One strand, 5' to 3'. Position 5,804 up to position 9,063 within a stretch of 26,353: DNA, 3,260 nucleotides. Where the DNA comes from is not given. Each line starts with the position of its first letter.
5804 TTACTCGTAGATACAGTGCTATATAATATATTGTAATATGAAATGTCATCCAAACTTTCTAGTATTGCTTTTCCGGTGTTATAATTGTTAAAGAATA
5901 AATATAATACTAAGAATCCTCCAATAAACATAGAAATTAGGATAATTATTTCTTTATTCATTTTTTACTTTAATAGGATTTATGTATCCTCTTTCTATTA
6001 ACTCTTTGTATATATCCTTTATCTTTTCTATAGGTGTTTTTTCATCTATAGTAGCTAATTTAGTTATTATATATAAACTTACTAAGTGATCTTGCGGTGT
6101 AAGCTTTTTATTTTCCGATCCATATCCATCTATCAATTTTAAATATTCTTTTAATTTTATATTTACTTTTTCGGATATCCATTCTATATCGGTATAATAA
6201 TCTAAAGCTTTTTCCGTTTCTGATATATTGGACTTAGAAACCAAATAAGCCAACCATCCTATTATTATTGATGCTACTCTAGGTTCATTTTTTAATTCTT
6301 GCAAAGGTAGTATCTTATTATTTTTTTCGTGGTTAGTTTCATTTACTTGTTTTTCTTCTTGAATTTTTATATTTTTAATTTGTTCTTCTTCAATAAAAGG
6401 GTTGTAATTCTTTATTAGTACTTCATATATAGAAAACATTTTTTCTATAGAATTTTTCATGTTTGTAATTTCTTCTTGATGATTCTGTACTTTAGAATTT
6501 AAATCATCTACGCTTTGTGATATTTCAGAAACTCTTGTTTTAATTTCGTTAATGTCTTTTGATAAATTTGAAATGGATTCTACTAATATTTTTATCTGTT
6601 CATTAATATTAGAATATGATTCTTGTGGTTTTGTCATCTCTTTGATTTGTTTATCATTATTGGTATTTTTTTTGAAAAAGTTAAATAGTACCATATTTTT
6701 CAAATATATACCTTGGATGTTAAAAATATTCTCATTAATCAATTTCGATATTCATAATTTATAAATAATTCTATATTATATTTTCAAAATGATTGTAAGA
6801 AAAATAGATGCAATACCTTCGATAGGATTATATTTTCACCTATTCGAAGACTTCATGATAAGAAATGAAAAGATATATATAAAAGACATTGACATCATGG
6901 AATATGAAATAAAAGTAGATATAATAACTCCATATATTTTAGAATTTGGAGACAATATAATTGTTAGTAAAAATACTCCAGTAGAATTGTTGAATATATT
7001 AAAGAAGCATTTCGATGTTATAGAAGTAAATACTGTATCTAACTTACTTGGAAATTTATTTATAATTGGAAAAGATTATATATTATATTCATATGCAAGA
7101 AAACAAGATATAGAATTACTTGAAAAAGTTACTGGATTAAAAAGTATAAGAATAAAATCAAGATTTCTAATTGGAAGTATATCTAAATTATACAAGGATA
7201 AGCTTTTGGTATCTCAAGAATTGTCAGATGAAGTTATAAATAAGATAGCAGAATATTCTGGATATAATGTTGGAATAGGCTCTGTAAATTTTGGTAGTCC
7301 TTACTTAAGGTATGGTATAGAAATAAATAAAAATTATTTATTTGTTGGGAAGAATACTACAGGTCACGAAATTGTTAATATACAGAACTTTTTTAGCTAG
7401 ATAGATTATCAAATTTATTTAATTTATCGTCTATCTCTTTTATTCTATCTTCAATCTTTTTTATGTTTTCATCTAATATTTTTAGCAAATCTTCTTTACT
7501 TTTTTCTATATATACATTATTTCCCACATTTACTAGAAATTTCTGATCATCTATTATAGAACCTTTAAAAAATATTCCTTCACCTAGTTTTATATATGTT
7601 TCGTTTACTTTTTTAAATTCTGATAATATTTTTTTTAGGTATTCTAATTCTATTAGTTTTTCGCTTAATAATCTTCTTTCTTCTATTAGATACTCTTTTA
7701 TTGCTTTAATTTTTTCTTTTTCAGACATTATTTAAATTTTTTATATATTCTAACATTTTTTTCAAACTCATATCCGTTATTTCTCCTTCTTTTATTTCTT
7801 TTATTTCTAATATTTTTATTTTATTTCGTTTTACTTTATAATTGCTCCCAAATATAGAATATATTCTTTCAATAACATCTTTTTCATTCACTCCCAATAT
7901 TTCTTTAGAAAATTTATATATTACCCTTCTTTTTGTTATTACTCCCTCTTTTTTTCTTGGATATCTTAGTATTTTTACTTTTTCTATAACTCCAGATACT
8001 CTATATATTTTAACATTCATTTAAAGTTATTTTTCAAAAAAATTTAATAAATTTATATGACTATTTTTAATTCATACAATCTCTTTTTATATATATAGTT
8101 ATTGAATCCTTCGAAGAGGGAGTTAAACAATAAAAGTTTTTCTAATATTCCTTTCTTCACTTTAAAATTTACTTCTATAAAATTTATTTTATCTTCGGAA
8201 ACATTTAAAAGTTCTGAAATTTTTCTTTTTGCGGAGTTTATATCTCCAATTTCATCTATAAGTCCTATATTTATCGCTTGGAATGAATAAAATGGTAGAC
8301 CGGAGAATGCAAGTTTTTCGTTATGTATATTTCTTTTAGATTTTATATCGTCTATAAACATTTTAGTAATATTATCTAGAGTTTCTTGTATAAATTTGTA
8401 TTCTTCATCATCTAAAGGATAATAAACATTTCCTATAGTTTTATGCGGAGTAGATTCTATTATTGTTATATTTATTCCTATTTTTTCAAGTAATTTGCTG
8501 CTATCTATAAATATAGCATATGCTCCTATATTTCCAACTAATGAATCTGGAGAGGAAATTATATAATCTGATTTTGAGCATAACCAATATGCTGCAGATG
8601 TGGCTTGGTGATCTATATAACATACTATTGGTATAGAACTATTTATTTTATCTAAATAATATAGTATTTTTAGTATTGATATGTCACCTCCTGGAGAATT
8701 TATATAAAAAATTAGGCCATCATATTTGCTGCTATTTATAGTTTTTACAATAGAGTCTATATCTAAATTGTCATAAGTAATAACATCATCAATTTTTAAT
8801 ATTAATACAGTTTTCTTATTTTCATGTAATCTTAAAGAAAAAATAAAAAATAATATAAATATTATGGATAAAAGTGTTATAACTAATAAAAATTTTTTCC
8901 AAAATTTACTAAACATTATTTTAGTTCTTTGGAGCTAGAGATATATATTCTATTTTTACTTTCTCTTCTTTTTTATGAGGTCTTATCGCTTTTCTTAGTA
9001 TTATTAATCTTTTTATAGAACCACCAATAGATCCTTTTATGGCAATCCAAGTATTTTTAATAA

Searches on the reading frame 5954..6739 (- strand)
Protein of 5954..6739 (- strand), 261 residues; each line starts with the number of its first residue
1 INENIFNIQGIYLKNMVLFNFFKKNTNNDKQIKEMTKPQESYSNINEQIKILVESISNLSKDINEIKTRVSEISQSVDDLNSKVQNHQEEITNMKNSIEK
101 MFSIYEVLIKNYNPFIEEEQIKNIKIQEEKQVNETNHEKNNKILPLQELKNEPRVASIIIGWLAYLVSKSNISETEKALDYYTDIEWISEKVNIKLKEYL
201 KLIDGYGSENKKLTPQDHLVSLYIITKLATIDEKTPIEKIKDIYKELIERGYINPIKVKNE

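Call 47: search_protein_families(library=pfam, proteins=[window:5954-6739:-], max_evalue=0.01)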
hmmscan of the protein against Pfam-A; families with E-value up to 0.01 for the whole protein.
window:5954-6739:- (261 aa): 11 families
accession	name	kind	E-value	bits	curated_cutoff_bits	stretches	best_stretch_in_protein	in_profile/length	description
PF04659.18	Arch_fla_DE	-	1.3e-18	67.1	21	1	146-229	6-95/96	Archaeal flagella protein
PF05377.16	FlaC_arch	-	1.1e-06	29.4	27.8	1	63-116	2-55/55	Flagella accessory protein C (FlaC)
PF07926.17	TPR_MLP1_2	-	0.00024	21.5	36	1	27-103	30-106/129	TPR/MLP1/MLP2-like protein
PF07889.17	DUF1664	-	0.0013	19.2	34.6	1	35-101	46-113/124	Protein of unknown function (DUF1664)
PF24073.1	DUF7365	-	0.0028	18.2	27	1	24-75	48-99/101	Coiled-coil region of unknown function (DUF7365)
PF00015.26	MCPsignal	-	0.003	17.9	34.6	1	33-103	100-170/172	Methyl-accepting chemotaxis protein (MCP) signalling domain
PF06005.17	ZapB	-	0.0052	17.7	31.5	1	46-101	10-65/71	Cell division protein ZapB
PF10779.14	XhlA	-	0.0057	17.2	34.7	1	60-101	3-44/67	Haemolysin XhlA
PF04108.17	ATG17_like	-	0.0078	16.2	43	1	32-118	224-311/355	Autophagy protein ATG17-like domain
PF10498.14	IFT57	-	0.0082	15.6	40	1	25-101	267-342/360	Intra-flagellar transport protein 57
PF10392.15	COG5_N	-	0.0085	16.8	31.2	0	53-108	64-119/132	Conserved oligomeric Golgi complex subunit 5, N-terminal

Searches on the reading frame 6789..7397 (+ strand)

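Call 47: search_protein_families(library=pfam, proteins=[window:6789-7397:+], max_evalue=0.01)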
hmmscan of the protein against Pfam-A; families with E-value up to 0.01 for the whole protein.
window:6789-7397:+ (203 aa): 1 family
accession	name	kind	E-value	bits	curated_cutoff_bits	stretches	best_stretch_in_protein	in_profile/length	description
PF01912.23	eIF-6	-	1.6e-11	44.4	25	1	7-182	5-195/197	eIF-6 family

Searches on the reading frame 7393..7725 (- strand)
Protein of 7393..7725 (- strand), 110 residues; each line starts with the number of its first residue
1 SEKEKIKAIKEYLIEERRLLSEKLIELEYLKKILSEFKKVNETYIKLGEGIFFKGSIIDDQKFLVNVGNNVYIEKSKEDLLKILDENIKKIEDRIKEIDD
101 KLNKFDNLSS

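Call 47: search_protein_families(library=pfam, proteins=[window:7393-7725:-], max_evalue=0.01)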
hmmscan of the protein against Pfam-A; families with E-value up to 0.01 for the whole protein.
window:7393-7725:- (110 aa): 2 families
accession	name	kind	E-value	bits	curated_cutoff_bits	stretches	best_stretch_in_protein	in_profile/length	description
PF02996.22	Prefoldin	-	1.1e-17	64.6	23.2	1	11-105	6-103/120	Prefoldin subunit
PF01920.25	Prefoldin_2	-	0.0022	18.4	27.6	1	59-104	43-87/106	Prefoldin subunit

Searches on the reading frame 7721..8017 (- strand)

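Call 47: search_protein_families(library=pfam, proteins=[window:7721-8017:-], max_evalue=0.01)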
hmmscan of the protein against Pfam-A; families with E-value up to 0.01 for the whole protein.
window:7721-8017:- (98 aa): 1 family
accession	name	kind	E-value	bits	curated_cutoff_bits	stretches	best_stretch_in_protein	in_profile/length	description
PF01775.22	Ribosomal_L18A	-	2.2e-12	47.5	22.9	1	2-73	1-59/59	Ribosomal proteins 50S-L18Ae/60S-L20/60S-L18A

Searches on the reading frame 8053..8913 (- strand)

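Call 47: search_protein_families(library=pfam, proteins=[window:8053-8913:-], max_evalue=0.01)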
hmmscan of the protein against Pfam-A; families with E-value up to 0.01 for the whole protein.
window:8053-8913:- (286 aa): 3 families
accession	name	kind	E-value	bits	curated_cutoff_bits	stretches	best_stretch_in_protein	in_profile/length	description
PF01343.23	Peptidase_S49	-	1.5e-28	100.1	24.9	1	91-238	4-153/154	Peptidase family S49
PF25145.1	NfeD1b_N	-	3.6e-06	27.1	40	1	55-128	22-94/189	NfeD1b, N-terminal domain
PF00574.28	CLP_protease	-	0.0077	16.6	20.2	0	61-111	43-92/182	Clp protease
